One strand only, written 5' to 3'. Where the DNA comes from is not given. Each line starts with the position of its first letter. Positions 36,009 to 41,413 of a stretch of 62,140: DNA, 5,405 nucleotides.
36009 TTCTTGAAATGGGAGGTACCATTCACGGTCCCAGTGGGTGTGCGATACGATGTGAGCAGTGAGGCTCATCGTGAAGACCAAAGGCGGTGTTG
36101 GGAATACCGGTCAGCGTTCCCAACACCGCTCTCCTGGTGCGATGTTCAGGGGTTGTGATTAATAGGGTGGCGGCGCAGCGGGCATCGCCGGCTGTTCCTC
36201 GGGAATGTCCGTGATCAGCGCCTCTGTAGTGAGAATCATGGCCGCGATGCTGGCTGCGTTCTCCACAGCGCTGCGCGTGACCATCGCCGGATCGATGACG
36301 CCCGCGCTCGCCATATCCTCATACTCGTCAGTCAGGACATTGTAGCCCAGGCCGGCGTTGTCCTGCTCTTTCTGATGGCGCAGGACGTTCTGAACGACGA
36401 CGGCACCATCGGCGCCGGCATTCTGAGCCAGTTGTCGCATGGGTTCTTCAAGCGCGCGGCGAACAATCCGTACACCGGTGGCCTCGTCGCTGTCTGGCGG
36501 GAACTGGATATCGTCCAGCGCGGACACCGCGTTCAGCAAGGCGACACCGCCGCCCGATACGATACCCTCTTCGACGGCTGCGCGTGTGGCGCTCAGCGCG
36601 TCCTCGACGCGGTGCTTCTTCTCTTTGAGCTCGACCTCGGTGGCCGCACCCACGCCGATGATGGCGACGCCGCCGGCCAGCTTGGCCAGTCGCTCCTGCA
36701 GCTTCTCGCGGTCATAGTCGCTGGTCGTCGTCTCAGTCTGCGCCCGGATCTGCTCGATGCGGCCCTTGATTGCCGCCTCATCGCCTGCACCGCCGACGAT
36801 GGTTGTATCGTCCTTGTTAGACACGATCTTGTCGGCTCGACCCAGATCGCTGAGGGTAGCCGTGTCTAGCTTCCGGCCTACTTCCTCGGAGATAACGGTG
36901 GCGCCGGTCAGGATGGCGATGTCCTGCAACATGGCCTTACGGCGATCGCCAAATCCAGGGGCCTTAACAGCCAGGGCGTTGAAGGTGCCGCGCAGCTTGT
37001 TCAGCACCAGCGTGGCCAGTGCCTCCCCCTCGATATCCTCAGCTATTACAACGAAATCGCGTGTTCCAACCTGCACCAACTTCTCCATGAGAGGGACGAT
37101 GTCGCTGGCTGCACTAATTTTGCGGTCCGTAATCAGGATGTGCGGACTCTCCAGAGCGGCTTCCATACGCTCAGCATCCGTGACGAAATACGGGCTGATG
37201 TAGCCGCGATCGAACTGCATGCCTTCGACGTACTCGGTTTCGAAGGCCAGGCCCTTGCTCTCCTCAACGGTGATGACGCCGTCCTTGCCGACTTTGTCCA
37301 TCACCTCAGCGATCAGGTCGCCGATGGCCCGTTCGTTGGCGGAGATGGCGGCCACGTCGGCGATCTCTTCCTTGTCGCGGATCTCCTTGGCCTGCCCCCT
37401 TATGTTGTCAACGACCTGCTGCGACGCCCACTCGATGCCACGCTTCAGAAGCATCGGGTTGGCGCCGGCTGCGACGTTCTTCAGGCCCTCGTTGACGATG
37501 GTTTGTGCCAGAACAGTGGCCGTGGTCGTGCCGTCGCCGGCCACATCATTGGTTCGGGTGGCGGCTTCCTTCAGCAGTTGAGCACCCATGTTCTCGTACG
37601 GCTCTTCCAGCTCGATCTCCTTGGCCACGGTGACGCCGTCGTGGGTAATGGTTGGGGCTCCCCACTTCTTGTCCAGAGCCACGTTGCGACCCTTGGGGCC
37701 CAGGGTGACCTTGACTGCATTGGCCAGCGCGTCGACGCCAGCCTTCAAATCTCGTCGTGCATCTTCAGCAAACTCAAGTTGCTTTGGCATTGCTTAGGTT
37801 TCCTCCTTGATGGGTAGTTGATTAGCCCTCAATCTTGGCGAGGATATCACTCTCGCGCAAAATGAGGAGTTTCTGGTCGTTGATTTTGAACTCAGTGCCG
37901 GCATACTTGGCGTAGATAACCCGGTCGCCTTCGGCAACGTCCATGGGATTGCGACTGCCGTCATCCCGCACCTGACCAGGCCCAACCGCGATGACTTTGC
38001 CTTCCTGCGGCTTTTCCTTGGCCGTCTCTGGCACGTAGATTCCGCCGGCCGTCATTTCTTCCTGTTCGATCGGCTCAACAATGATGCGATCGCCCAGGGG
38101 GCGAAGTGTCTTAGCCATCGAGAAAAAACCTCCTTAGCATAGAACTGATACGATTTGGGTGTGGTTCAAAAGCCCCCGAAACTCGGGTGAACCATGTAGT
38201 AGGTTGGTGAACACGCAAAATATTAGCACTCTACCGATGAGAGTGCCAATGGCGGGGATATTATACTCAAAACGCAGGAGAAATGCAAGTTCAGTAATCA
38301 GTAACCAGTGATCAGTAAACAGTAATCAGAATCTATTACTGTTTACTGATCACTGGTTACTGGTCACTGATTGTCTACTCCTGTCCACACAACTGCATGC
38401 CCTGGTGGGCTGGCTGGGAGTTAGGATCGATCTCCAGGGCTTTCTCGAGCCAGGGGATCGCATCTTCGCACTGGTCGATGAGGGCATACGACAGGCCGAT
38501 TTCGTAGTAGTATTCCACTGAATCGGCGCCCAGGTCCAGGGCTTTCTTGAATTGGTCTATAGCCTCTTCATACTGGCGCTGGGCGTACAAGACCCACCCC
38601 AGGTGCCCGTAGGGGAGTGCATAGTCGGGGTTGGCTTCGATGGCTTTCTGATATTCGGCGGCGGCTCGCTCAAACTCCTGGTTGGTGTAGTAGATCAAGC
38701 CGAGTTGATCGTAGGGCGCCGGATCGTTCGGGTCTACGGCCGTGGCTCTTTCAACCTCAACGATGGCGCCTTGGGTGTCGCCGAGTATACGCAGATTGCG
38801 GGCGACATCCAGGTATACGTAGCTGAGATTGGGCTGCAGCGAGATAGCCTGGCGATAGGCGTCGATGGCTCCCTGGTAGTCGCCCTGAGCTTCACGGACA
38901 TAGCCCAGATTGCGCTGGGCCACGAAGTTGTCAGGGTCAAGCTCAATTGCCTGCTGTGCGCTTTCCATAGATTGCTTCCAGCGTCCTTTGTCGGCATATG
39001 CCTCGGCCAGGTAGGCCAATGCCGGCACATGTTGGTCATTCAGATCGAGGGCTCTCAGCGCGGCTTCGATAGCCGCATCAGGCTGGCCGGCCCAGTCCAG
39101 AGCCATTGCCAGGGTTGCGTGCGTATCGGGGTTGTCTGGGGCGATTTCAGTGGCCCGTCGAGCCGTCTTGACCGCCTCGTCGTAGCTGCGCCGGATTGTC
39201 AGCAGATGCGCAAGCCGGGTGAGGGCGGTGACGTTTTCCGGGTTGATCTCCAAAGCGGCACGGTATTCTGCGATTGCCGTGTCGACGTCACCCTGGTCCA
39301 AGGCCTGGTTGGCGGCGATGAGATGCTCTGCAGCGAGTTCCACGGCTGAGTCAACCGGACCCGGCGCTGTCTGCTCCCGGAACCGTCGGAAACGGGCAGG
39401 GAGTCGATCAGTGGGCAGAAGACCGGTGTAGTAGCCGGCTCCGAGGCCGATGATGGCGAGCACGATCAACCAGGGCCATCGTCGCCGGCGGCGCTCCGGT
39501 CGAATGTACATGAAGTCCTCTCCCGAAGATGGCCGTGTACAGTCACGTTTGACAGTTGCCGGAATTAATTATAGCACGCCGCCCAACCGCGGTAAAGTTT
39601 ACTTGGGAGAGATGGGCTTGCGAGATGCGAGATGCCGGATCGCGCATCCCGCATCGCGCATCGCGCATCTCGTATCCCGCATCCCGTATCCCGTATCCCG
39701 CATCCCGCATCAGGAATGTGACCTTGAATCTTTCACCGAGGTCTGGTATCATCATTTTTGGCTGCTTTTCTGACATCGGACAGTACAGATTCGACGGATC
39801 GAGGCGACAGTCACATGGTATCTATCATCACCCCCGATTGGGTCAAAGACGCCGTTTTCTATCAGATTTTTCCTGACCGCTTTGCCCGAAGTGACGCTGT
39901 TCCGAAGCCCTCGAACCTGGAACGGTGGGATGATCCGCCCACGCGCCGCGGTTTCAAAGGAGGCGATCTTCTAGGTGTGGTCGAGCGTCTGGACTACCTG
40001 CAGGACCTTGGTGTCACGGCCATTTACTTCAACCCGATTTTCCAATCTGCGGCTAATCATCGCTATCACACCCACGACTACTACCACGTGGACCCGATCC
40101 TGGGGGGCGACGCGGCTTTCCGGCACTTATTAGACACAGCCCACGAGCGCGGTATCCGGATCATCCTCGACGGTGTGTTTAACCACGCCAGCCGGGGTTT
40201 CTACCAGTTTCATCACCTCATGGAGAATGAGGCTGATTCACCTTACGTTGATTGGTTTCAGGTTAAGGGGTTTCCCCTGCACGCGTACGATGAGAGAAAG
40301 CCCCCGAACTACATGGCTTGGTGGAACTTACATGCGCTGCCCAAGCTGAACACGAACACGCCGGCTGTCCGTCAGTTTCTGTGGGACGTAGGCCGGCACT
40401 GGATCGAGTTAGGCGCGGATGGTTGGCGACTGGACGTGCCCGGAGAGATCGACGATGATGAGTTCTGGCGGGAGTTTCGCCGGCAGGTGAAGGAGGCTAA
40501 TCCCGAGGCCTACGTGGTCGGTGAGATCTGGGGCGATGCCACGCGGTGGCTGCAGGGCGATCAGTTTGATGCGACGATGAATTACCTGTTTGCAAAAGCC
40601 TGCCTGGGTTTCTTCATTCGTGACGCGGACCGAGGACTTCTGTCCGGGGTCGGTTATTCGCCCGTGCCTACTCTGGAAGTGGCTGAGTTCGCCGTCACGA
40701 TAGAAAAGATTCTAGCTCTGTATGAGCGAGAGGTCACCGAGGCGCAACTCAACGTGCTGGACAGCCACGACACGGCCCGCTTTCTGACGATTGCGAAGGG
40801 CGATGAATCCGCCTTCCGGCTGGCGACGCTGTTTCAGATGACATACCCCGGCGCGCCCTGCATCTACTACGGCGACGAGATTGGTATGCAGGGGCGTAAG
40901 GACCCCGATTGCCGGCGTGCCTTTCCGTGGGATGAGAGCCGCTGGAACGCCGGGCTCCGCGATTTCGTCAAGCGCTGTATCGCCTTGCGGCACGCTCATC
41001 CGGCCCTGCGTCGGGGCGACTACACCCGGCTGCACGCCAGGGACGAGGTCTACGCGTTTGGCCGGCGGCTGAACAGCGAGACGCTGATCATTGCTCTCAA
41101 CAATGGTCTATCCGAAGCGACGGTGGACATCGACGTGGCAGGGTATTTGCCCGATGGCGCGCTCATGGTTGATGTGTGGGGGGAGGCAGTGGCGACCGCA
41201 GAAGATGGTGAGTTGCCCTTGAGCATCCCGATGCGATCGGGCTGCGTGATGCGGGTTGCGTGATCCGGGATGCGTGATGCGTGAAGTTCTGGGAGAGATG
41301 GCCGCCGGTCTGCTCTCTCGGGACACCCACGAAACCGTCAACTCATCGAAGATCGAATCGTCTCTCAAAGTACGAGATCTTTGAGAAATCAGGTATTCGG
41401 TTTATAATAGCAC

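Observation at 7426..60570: More than 20 loci carry hairpin or array elements built from degenerate tandem short units (mostly 7 nt), in at least nine unrelated sequence families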

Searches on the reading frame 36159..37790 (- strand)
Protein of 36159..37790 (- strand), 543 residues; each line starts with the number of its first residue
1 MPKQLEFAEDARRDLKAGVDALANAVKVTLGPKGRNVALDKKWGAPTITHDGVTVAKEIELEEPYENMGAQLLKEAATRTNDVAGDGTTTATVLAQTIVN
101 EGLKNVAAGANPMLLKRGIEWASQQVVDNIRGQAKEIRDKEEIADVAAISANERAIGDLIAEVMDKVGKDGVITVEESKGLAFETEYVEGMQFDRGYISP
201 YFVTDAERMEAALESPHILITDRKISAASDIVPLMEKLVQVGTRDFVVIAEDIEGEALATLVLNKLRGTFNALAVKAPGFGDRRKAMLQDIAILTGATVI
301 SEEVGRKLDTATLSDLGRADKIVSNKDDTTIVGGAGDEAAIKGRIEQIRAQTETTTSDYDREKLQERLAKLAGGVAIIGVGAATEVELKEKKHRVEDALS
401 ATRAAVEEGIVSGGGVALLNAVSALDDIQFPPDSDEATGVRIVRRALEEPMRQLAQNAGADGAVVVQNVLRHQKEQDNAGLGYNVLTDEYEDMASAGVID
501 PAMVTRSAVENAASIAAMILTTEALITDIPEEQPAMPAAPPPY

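Call 10: search_protein_families(library=pfam, proteins=[window:36159-37790:-])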
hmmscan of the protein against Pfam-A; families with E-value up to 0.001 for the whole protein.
window:36159-37790:- (543 aa): 1 family
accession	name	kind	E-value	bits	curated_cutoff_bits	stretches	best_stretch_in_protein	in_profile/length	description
PF00118.29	Cpn60_TCP1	-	1.9e-77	261.5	34.3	1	22-528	1-488/490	TCP-1/cpn60 chaperonin family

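Call 29: find_related_loci(query=window:36159-37790:-, collection=genome_contigs, flank=10000)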
Query window:36159-37790:- (543 aa) in genome_contigs; peptide patterns used: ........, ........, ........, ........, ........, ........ (x = any residue, [..] = any of these).
600 stretches matched a pattern (row limit reached: there are more); 597 encode a relative of the query (tblastn E <= 1e-3); the best 80 are kept; 80 distinct loci.
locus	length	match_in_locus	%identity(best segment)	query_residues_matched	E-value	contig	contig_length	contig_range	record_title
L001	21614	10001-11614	77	1-541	0e+0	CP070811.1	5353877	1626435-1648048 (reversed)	MAG: Anaerolineales bacterium isolate bin12 chromosome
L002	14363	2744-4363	77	1-537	0e+0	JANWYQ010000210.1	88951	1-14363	MAG: Caldilineales bacterium isolate SKYG74 k141_152340, whole genome shotgun sequence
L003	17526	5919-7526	75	1-537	0e+0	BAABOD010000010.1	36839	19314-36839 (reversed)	MAG: Anaerolineaceae bacterium CANAV_udea05 DNA, sequence010, whole genome shotgun sequence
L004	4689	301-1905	75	1-533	0e+0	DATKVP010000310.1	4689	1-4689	MAG TPA_asm: Anaerolineae bacterium isolate SMAG_U14136 k141_2742808, whole genome shotgun sequence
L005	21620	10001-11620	74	3-541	0e+0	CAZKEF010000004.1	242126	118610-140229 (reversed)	MAG TPA_asm: uncultured Anaerolineales bacterium isolate binchicken_co22_195 genome assembly, contig: NODE_24_length_242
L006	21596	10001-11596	74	1-533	0e+0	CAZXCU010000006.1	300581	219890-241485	MAG TPA_asm: uncultured Anaerolineae bacterium isolate SRP287051_co1_160 genome assembly, contig: NODE_52_length_300581_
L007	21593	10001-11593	73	1-532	0e+0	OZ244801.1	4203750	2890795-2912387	MAG: Phototrophicaceae bacterium isolate 9ab095b2-e58d-45e3-a73e-a8dbd3e9c5fd genome assembly, chromosome: 1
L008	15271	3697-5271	74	1-531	0e+0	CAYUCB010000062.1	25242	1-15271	MAG TPA_asm: uncultured Caldilineaceae bacterium isolate binchicken_co186_200 genome assembly, contig: NODE_2196_length_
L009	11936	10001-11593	74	1-532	0e+0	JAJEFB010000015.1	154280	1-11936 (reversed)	MAG: Anaerolineae bacterium isolate p16x34bins.65 k141_54082, whole genome shotgun sequence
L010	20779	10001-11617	72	1-540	0e+0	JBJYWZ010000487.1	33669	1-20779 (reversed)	MAG: Candidatus Promineifilaceae bacterium isolate S0_2_050615r3r5_28 S0_2_050615r3r5_28_000000000487, whole genome shot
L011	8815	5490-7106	72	1-540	0e+0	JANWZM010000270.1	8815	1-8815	MAG: Thermoflexales bacterium isolate SKYG95 k141_720872, whole genome shotgun sequence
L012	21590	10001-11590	73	3-538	0e+0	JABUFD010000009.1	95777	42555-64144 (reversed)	MAG: Anaerolineae bacterium isolate Ch9 NODE_444_length_95777_cov_11.3002_ID_8687471, whole genome shotgun sequence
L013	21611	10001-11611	71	3-541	0e+0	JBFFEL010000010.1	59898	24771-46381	MAG: Anaerolineales bacterium isolate Mix_mud13.2021.11.71 k141_2245252_length_59898_cov_13.4316, whole genome shotgun s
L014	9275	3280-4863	73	1-529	0e+0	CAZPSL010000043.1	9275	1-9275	MAG TPA_asm: uncultured Anaerolineales bacterium isolate binchicken_co219_421 genome assembly, contig: k141_845483, whol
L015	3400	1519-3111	73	1-533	0e+0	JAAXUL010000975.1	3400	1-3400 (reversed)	MAG: Chloroflexales bacterium isolate W4_Combined_metabat2_035 W4_Combined_metabat2_035_NODE_27047, whole genome shotgun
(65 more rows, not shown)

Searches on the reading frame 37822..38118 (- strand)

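Call 42: search_protein_families(library=pfam, proteins=[window:37822-38118:-], max_evalue=0.00001)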
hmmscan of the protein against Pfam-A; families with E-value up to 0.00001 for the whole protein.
window:37822-38118:- (98 aa): 1 family
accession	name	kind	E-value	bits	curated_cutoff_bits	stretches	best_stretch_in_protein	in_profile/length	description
PF00166.26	Cpn10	-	4.3e-36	123.3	21.1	1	5-96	2-93/93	Chaperonin 10 Kd subunit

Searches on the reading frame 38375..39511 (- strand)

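Call 10: search_protein_families(library=pfam, proteins=[window:38375-39511:-])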
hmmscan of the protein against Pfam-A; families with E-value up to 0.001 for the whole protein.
window:38375-39511:- (378 aa): 28 families (the best 25 are shown)
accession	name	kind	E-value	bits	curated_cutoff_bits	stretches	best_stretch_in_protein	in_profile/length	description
PF07719.23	TPR_2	-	2.3e-50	165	27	4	198-228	3-33/34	Tetratricopeptide repeat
PF00515.34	TPR_1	-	1.2e-47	158.2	27.8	5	200-228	5-33/34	Tetratricopeptide repeat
PF13414.12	TPR_11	-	3.9e-47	158.1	26.8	6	170-210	2-42/42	TPR repeat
PF13181.12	TPR_8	-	1.4e-39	131.3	25.7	3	267-297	4-34/34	Tetratricopeptide repeat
PF13431.12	TPR_17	-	4.3e-37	123.7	24.4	2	287-318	2-33/34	Tetratricopeptide repeat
PF13428.12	TPR_14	-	5.6e-34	113.5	23.5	1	61-103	2-44/44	Tetratricopeptide repeat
PF13432.12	TPR_16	-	1.4e-33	115.4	32.7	4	67-128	4-65/65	Tetratricopeptide repeat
PF14559.12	TPR_19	-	4e-31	107.6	25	5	70-135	1-66/68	Tetratricopeptide repeat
PF13424.12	TPR_12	-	1.4e-25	89.7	30.1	4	269-327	8-74/77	Tetratricopeptide repeat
PF23914.1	TPR_CcmH_CycH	-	4.9e-17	62.6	42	2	191-292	45-149/158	Cytochrome c-type biogenesis protein H TPR domain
PF13176.12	TPR_7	-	1.4e-15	56.4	27.9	0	201-227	4-32/36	Tetratricopeptide repeat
PF24575.1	TPR_Slam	-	8.6e-15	55.5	35.2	2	193-240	44-91/104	Surface lipoprotein assembly modifier, N-terminal TPR repeats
PF13371.12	TPR_9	-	8.8e-15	54.9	35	1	251-296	16-61/73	Tetratricopeptide repeat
PF13174.12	TPR_6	-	1.8e-13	50.6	26.3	0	201-228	5-32/33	Tetratricopeptide repeat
PF12895.13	ANAPC3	-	1.4e-12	48.1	27.2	1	108-182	3-76/82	Anaphase-promoting complex, cyclosome, subunit 3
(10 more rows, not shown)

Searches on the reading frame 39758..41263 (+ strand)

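Call 10: search_protein_families(library=pfam, proteins=[window:39758-41263:+])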
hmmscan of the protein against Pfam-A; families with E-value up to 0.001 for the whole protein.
window:39758-41263:+ (501 aa): 5 families
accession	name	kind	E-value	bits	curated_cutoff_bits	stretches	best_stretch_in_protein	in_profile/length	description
PF00128.31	Alpha-amylase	-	7.8e-71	240.1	22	1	36-401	1-399/446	Alpha amylase, catalytic domain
PF22026.2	Alpha-amylase_C_2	-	1.7e-08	35.2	27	1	420-497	1-77/78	Alpha-amylase C-terminal domain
PF22460.2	Neopullulanase-like_C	-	5.1e-07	30.4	27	1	422-487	1-66/79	Neopullulanase-like, C-terminal domain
PF16657.11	Malt_amylase_C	-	3.2e-06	27.6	27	1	420-491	1-69/75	Maltogenic Amylase, C-terminal domain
PF11941.14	DUF3459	-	0.00019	22.2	22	1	404-483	2-72/90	Domain of unknown function (DUF3459)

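Call 51: search_protein_families(library=ncbifam, proteins=[window:39758-41263:+], max_evalue=0.001)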
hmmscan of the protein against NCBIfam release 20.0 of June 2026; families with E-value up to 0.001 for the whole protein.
window:39758-41263:+ (501 aa): 37 families (the best 25 are shown)
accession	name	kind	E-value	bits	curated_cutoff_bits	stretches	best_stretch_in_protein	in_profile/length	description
NF008051.0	PRK10785.1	equivalog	6.6e-120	401.1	568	1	23-495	113-601/607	maltodextrin glucosidase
NF041090.1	Cyc-maltodext_AglB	equivalog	9.5e-104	347.8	540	1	26-500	2-456/470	cyclomaltodextrinase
NF011083.0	PRK14510.1-2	equivalog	3.4e-81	273.3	1322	1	23-454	157-623/1186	bifunctional glycogen debranching protein GlgX/4-alpha-glucanotransferase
NF041321.1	Alpha-amyl_MalA_Halo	equivalog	1.4e-45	155.9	875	2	25-256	253-454/666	alpha-amylase MalA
TIGR02456.1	treS_nterm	equivalog_domain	3.3e-36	124.9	678.35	3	68-231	24-203/539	maltose alpha-D-glucosyltransferase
TIGR02403.1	trehalose_treC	equivalog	6e-35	120.9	799.05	1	67-237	22-204/544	alpha,alpha-phosphotrehalase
NF051899.1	BetGalacBglAAgro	equivalog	4.6e-31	107.8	900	1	27-227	1-198/537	beta-galactosidase BglA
NF008183.0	PRK10933.1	subfamily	8.3e-31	107.3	535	1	26-235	5-209/551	alpha,alpha-phosphotrehalase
NF007051.0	PRK09505.1-1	equivalog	1.9e-23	82.4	864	2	30-147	197-329/686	alpha-amylase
NF007060.0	PRK09505.2-5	equivalog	2.4e-23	82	790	2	27-145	191-323/690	alpha-amylase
NF007053.0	PRK09505.1-3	equivalog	6.8e-20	70.8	1269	2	30-193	189-365/687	alpha-amylase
NF007052.0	PRK09505.1-2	equivalog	8.4e-20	70.5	749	1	27-192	185-362/677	alpha-amylase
TIGR02401.1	trehalose_TreY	equivalog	8.9e-20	70.5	498.65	1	76-170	20-119/838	malto-oligosyltrehalose synthase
NF007054.0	PRK09505.1-4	equivalog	1.4e-19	69.9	1385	1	27-194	185-364/676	alpha-amylase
NF007055.0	PRK09505.1-6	equivalog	1.4e-19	69.8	1458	1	27-156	184-325/675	alpha-amylase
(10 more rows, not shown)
